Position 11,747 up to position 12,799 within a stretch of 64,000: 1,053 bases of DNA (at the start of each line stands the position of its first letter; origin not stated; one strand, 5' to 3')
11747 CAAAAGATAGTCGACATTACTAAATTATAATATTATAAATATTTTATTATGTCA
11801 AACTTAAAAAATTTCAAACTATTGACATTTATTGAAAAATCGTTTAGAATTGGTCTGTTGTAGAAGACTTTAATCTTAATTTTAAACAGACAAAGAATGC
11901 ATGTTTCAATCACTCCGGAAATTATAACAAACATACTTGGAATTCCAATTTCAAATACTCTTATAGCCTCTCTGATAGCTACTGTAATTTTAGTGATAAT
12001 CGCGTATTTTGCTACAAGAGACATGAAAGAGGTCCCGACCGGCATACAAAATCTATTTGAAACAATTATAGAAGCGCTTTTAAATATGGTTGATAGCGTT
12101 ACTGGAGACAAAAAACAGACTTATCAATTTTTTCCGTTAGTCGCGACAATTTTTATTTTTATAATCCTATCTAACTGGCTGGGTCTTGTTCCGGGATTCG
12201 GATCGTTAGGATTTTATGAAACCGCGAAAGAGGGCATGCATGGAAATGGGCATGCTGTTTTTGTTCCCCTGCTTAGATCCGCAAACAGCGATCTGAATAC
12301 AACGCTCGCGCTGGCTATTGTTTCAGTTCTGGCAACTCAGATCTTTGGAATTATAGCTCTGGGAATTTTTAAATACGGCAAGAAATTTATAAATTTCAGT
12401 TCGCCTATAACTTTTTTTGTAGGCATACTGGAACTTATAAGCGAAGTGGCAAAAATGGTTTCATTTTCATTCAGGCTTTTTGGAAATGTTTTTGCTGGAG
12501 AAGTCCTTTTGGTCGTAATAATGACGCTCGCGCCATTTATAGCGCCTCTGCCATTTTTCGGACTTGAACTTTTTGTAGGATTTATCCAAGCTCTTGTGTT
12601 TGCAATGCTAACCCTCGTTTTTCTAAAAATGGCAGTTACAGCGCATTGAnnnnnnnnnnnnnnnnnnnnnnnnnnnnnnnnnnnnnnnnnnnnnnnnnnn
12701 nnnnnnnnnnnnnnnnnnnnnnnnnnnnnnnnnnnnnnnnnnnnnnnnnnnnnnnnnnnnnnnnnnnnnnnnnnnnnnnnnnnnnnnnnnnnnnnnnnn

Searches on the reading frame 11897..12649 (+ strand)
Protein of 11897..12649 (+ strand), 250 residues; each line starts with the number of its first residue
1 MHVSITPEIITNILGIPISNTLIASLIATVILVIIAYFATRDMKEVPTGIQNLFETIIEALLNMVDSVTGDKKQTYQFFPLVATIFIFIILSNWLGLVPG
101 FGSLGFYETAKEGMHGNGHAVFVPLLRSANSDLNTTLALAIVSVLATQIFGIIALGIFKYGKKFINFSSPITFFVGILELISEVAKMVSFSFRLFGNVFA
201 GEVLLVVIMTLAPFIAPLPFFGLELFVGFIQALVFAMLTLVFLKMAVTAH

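Call 16: search_protein_families(library=pfam, proteins=[window:11897-12649:+], max_evalue=0.0001)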
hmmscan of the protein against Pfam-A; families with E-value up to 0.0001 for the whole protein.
window:11897-12649:+ (250 aa): 1 family
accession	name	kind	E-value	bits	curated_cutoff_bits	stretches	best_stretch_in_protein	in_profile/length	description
PF00119.25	ATP-synt_A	-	1.7e-47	162.5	33.9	1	23-244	2-217/217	ATP synthase A chain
